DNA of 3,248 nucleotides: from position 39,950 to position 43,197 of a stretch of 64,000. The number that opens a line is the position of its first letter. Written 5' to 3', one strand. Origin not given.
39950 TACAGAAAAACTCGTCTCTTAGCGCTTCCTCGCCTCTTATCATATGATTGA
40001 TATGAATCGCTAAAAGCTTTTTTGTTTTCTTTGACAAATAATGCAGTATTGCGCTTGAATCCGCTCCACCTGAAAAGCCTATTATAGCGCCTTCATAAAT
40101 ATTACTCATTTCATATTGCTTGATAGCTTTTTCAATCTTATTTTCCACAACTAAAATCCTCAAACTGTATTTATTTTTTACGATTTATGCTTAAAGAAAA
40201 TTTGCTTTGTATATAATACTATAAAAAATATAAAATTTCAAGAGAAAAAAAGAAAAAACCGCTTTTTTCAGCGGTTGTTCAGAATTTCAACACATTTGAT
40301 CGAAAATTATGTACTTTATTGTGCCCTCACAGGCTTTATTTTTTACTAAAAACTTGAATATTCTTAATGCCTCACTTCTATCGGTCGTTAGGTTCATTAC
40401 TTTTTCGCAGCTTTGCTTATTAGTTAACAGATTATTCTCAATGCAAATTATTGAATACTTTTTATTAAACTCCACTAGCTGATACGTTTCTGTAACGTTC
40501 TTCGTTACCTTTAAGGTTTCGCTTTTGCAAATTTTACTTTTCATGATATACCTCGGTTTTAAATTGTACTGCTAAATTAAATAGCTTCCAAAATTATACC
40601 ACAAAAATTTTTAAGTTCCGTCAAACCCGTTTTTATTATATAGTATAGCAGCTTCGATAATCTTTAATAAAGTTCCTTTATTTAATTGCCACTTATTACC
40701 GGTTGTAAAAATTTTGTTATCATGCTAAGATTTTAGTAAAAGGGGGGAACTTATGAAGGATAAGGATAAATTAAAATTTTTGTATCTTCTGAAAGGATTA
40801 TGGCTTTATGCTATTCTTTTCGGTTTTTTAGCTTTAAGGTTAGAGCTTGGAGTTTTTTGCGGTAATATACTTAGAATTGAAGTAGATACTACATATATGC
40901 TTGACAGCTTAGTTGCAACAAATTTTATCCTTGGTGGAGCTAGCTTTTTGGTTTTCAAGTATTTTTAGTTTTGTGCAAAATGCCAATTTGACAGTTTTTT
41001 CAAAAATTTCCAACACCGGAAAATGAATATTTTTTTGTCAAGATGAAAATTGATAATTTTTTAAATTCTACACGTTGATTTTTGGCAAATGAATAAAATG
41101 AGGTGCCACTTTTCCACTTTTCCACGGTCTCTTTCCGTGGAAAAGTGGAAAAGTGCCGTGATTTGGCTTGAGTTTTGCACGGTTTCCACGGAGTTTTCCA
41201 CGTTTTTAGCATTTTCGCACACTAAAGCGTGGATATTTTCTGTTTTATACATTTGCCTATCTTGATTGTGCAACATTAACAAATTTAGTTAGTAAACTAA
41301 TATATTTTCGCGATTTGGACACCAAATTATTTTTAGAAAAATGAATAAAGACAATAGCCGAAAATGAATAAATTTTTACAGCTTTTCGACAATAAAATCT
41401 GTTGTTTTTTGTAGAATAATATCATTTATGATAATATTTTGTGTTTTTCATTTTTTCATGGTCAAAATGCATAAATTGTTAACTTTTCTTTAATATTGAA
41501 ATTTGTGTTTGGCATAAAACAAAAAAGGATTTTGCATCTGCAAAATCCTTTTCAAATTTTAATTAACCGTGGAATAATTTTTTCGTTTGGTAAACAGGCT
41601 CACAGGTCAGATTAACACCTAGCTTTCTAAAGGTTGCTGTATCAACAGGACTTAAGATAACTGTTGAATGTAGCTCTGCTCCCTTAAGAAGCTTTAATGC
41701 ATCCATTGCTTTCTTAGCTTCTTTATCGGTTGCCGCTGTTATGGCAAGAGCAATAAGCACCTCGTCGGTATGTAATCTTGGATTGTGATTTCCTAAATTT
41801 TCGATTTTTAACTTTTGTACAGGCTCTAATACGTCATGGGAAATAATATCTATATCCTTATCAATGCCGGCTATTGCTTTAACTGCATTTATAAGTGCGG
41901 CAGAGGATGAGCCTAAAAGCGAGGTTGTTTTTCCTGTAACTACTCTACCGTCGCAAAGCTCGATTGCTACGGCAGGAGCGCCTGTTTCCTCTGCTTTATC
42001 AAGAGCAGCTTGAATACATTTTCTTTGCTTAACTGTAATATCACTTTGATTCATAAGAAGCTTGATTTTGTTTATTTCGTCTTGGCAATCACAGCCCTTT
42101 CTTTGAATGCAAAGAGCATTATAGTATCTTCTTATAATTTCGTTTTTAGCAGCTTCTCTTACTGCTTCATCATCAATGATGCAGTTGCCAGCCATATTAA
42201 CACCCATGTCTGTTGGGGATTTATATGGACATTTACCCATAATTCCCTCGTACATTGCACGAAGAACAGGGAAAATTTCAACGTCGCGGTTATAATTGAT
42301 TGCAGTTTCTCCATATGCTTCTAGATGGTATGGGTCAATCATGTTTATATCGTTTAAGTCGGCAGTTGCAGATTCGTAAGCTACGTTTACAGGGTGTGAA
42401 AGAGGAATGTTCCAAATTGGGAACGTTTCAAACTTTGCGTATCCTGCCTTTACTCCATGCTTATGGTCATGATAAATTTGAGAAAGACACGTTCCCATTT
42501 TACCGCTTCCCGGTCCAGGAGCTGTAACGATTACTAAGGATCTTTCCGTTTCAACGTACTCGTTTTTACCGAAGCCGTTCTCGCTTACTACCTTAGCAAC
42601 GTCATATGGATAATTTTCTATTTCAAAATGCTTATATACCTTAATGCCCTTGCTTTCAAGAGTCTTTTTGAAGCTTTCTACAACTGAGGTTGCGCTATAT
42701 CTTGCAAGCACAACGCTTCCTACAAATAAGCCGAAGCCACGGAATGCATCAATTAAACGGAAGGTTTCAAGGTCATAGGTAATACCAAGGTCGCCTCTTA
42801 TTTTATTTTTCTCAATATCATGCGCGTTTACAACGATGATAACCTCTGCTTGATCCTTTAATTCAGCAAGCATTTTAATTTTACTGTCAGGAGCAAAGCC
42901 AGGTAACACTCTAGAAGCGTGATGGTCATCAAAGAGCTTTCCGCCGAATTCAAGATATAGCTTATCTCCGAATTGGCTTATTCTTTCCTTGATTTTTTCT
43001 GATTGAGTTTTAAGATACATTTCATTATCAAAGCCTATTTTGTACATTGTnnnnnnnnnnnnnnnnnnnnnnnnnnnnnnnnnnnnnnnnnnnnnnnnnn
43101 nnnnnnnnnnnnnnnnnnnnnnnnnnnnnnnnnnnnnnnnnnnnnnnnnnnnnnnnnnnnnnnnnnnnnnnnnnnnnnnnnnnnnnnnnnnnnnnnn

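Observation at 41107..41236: Dense DnaA-box-like cluster with a perfect 21-bp inverted repeat, located between convergent gene ends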

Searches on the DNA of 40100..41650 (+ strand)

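Call 26: search_rna_families(source=window, start=40100, end=41650, threshold=evalue, max_evalue=10)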
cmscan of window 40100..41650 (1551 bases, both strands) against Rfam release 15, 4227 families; matches with E-value up to 10: 24.
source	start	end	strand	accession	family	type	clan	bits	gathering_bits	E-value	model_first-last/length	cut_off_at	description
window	41103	41159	+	RF04132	mir-4436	Gene; miRNA;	-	33.5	74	7.9e-05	1-85/85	no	mir-4436 microRNA precursor family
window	41103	41159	-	RF04132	mir-4436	Gene; miRNA;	-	31.2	74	0.00035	1-85/85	no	mir-4436 microRNA precursor family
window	41107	41155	+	RF03633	mir-5882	Gene; miRNA;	-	29.1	95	0.0071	14-64/77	no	mir-5882 microRNA precursor family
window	41102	41157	-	RF03844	mir-3190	Gene; miRNA;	-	26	81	0.14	1-77/77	no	mir-3190 microRNA precursor family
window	41102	41157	+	RF03844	mir-3190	Gene; miRNA;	-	25.6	81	0.17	1-77/77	no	mir-3190 microRNA precursor family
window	41107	41155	-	RF00984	mir-576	Gene; miRNA;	-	24.2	99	0.025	21-70/90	no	mir-576 microRNA precursor family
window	41103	41161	+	RF04127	MIR8007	Gene; miRNA;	-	24.2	195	0.057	1-226/226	no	MIR8007 microRNA precursor family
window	41104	41159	+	RF03681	mir-1295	Gene; miRNA;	-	22.4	100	0.26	1-78/78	no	mir-1295 microRNA precursor family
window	41108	41154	+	RF04228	MIR6140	Gene; miRNA;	-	22.4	140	0.28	1-165/165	no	MIR6140 microRNA precursor family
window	41106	41155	+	RF01011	mir-605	Gene; miRNA;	-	22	98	0.26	1-82/82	no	mir-605 microRNA precursor family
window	41457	41557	+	RF02618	SSRC34_2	Gene; sRNA;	-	21.6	48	1.2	1-125/125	no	Streptococcus sRNA 34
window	41110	41152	-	RF02266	XIST_intron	Gene; lncRNA;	-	21.3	70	0.75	1-68/68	no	XIST 3' intron conserved motif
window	41450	41547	-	RF00782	MIR480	Gene; miRNA;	-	21.2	35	9.8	1-140/140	no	MIR480 microRNA precursor family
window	41107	41155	-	RF03955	MIR2934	Gene; miRNA;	-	20.3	100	1.1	1-113/113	no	MIR2934 microRNA precursor family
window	41509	41560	+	RF02066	STnc320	Gene; sRNA;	-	19.7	50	1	1-55/55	no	Salmonella enterica sRNA STnc320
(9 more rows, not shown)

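Call 31: search_dna_similar(query=window:40969-41562:+, collection=plasmids, mode=distant, max_evalue=0.01)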
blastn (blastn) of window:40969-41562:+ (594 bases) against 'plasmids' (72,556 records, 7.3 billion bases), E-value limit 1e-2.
No match.

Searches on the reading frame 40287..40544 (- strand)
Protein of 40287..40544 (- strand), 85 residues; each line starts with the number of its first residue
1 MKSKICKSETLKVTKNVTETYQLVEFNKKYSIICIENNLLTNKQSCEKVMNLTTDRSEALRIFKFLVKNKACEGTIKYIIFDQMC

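Call 9: search_protein_families(library=pfam, proteins=[window:40287-40544:-])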
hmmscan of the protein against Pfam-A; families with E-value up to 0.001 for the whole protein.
window:40287-40544:- (85 aa): 0 families

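Call 53: search_protein_families(library=pfam, proteins=[window:40287-40544:-], max_evalue=10)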
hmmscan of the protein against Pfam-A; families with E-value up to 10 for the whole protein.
window:40287-40544:- (85 aa): 1 family
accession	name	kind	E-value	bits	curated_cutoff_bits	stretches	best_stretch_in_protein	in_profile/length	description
PF20124.4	DUF6514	-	0.025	15.2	23.9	1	5-82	5-90/94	Family of unknown function (DUF6514)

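Call 72: find_homologous_proteins(query=window:40287-40544:-, max_evalue=0.001)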
Query window:40287-40544:- (85 aa): 3 proteins with E <= 0.001 among 3 candidates.
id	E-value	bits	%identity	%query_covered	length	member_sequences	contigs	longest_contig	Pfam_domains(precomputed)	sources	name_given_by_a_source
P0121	1.3e-41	157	93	100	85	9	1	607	-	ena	-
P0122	5.7e-25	104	60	100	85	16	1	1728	-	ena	-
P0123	3.8e-21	92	59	100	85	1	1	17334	-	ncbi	-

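Call 79: predict_structure(alignment_id=A5)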
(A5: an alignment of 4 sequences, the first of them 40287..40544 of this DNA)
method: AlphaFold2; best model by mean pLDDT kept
length: 85 residues; sequences in the alignment: 4
mean_pLDDT: 90.1   pTM: 0.79
mean pLDDT of the five models: 90.1, 89.0, 79.2, 74.5, 73.2
residues with pLDDT >= 90: 60; 70-90: 24; 50-70: 1; < 50: 0
segments of 3 or more residues with pLDDT < 50: none
pLDDT, mean of each block of 10 residues (from residue 1): 88 92 94 93 92 94 92 81 79
secondary structure, 60 per line:
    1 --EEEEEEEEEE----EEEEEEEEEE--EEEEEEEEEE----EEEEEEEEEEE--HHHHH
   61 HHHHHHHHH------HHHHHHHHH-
elements in order: E3-12 E17-26 E29-38 E43-53 H56-69 H76-84

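Call 81: fold_search(model_id=the predicted structure, library=pdb)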
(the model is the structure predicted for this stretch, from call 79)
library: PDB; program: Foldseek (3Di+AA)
matches with E <= 10: 1115; with E <= 0.001: 0
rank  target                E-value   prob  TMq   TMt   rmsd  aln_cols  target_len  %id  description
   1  8chv_B                3.1e-02  1.00  0.52  0.32   3.7        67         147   12  Crystal structure of human PURA (fragment Glu57-Glu212, PUR repeat I and II) R140P mutant (released 2024-02-21)
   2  8chv_A                4.6e-02  0.96  0.47  0.29   4.1        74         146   15  Crystal structure of human PURA (fragment Glu57-Glu212, PUR repeat I and II) R140P mutant (released 2024-02-21)
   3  8cht_A                5.3e-02  0.93  0.45  0.29   4.5        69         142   16  Crystal structure of human PURA (fragment Glu57-Glu212, PUR repeat I and II) (released 2024-02-21)
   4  5fgp_A                6.8e-02  0.97  0.51  0.31   6.0        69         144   10  Crystal structure of D. melanogaster Pur-alpha repeat I-II in complex with DNA. (released 2016-01-20)
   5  8chu_B                6.8e-02  0.96  0.50  0.31   5.2        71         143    8  Crystal structure of human PURA repeat I-II K97E mutant (released 2024-02-21)
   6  3n1h                  6.8e-02  0.92  0.52  0.30   7.5        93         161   12  Crystal Structure of StWhy2 (released 2010-08-11)
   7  3i36                  7.3e-02  0.84  0.37  0.13   8.0        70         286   13  Crystal Structure of Rat Protein Tyrosine Phosphatase eta Catalytic Domain (released 2010-06-23)
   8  5fgo_D                7.7e-02  0.90  0.45  0.56   6.2        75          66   13  Crystal structure of D. melanogaster Pur-alpha repeat III. (released 2016-01-20)
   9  3k44_B                8.3e-02  0.95  0.48  0.30   5.8        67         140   10  Crystal Structure of Drosophila melanogaster Pur-alpha (released 2009-10-27)
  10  6f1k_A                8.3e-02  0.57  0.41  0.31   9.8        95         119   16  Structure of ARTD2/PARP2 WGR domain bound to double strand DNA without 5'phosphate (released 2018-10-10)
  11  8cht_B                8.8e-02  0.89  0.45  0.29   4.5        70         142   16  Crystal structure of human PURA (fragment Glu57-Glu212, PUR repeat I and II) (released 2024-02-21)
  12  3r9y                  9.4e-02  0.77  0.46  0.28   7.9        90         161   11  Crystal Structure of StWhy2 K67A (form I) (released 2011-09-28)
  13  4koo_D                9.4e-02  0.77  0.43  0.24   4.8        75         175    9  Crystal Structure of WHY1 from Arabidopsis thaliana (released 2013-11-13)
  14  8cht_C                1.1e-01  0.93  0.49  0.30   5.0        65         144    8  Crystal structure of human PURA (fragment Glu57-Glu212, PUR repeat I and II) (released 2024-02-21)
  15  4koo_C                1.1e-01  0.75  0.42  0.24   4.8        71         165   11  Crystal Structure of WHY1 from Arabidopsis thaliana (released 2013-11-13)
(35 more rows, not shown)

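Call 86: find_homologous_proteins(query=A6, max_evalue=0.001)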
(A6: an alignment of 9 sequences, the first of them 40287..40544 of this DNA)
Query A6 (9 sequences) (85 aa, profile of the alignment): 9 proteins with E <= 0.001 among 140 candidates.
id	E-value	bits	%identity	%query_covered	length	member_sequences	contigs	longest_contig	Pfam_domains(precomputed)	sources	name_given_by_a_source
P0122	5.4e-31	124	60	100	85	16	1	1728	-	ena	-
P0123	6.6e-31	124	59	100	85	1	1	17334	-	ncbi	-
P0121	1.2e-29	120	93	100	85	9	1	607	-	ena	-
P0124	1.2e-28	117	50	96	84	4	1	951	-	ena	-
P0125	4.1e-27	112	35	100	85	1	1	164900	-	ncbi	-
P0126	5.9e-23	99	32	78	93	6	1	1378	PF20124.5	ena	-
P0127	1.5e-22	97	29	93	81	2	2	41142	-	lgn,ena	-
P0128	4.4e-21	93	24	69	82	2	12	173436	-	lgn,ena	-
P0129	4.5e-14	70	36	26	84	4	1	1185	-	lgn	-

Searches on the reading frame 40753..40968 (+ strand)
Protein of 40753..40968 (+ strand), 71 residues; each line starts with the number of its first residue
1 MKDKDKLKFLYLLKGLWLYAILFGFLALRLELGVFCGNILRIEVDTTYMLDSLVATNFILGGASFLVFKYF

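Call 9: search_protein_families(library=pfam, proteins=[window:40753-40968:+])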
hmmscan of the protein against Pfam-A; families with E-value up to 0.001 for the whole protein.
window:40753-40968:+ (71 aa): 0 families

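Call 53: search_protein_families(library=pfam, proteins=[window:40753-40968:+], max_evalue=10)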
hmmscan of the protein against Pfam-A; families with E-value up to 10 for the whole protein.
window:40753-40968:+ (71 aa): 0 families

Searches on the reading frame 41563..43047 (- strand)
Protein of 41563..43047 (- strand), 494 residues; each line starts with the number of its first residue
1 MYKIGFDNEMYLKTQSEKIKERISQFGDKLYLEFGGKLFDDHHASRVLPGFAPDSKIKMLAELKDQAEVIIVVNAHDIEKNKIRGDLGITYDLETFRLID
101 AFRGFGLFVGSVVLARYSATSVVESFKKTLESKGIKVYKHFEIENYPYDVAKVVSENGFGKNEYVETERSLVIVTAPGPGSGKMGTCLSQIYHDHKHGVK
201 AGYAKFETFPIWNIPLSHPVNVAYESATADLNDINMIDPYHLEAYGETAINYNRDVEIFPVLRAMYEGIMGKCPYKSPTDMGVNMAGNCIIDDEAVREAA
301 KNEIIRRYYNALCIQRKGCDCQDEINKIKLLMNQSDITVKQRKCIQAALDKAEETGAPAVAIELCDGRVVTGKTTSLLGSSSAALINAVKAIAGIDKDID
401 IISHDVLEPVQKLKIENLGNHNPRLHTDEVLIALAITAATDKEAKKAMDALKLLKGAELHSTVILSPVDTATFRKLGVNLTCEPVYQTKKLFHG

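Call 9: search_protein_families(library=pfam, proteins=[window:41563-43047:-])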
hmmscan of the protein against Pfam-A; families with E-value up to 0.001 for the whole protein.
window:41563-43047:- (494 aa): 2 families
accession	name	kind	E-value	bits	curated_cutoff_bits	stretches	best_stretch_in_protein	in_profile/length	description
PF08903.17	DUF1846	-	8.5e-177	587.3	27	1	4-335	1-332/333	Domain of unknown function DUF1846, N-terminal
PF20921.3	DUF1846_C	-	6.9e-66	221.1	27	1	341-492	2-153/153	Domain of unknown function DUF1846, C-terminal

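Call 10: find_encoding_contigs(protein=window:41563-43047:-, flank=10000, max_places=10)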
Protein window:41563-43047:- (494 aa): no gene with exactly this product is on record in the collection.

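Call 13: find_related_loci(query=window:41563-43047:-, collection=genome_contigs, flank=10000)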
Query window:41563-43047:- (494 aa) in genome_contigs; peptide patterns used: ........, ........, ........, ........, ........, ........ (x = any residue, [..] = any of these).
357 stretches matched a pattern; 219 encode a relative of the query (tblastn E <= 1e-3); the best 80 are kept; 80 distinct loci.
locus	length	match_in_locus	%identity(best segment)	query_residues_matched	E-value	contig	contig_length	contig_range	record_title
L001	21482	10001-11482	100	1-494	0e+0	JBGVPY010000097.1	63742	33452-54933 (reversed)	MAG: Eubacteriales bacterium isolate fecal_MAG_177 fecal_MAG_177_contig_0097, whole genome shotgun sequence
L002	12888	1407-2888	97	1-494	0e+0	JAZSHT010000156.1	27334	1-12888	MAG: Eubacteriales bacterium isolate T1900044574_TS20190040.MAGScoT_cleanbin_000048 SGB_476_k141_748086, whole genome sh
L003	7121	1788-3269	88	1-494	0e+0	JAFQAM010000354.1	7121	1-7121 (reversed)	MAG: Clostridia bacterium isolate RGIG1642 Goat_Cecum-1__c721038, whole genome shotgun sequence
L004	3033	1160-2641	87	1-494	0e+0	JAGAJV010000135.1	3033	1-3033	MAG: Clostridia bacterium isolate RGIG8508 Water_deer_Cecum-2__c338730, whole genome shotgun sequence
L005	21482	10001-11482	86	1-494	0e+0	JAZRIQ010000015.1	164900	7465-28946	MAG: Eubacteriales bacterium isolate T1900045474_YK20190167.MAGScoT_cleanbin_000001 SGB_7249_k141_865778, whole genome s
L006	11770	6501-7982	84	1-494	0e+0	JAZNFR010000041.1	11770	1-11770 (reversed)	MAG: Eubacteriales bacterium isolate T1900044713_TS20190179.MAGScoT_cleanbin_000060 SGB_1842_k141_1787958, whole genome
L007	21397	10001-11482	83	1-494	0e+0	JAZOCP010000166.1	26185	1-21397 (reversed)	MAG: Eubacteriales bacterium isolate T1900044755_TS20190421.MAGScoT_cleanbin_000062 SGB_2272_k141_361817, whole genome s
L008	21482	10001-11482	83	1-494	0e+0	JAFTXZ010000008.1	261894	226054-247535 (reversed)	MAG: Clostridia bacterium isolate RGIG4252 Roe_deer_Colon-5__c32915, whole genome shotgun sequence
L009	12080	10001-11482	83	1-494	0e+0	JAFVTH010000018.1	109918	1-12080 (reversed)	MAG: Clostridia bacterium isolate RGIG5375 Sheep_Colon-3__c540973, whole genome shotgun sequence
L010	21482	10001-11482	84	1-494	0e+0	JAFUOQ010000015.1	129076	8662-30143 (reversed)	MAG: Clostridia bacterium isolate RGIG4685 Roe_deer_Rectum-5__c2240, whole genome shotgun sequence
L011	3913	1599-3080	81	1-494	0e+0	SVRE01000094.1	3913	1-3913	MAG: Oscillospiraceae bacterium isolate SIG635 NODE_105492_length_3913_cov_1.217116, whole genome shotgun sequence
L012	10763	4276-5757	80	1-494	0e+0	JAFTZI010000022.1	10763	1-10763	MAG: Clostridia bacterium isolate RGIG4287 Roe_deer_Colon.Co__c266151, whole genome shotgun sequence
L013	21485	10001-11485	81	1-494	0e+0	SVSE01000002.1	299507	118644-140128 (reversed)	MAG: Oscillospiraceae bacterium isolate SIG661 NODE_298_length_299507_cov_9.944699, whole genome shotgun sequence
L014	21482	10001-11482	80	1-494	0e+0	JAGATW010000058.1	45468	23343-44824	MAG: Clostridia bacterium isolate RGIG8769 Water_deer_Colon.Co__c717824, whole genome shotgun sequence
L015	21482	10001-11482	80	1-494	0e+0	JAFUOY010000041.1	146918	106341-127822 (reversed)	MAG: Clostridia bacterium isolate RGIG4693 Roe_deer_Rectum.Co__c2546680, whole genome shotgun sequence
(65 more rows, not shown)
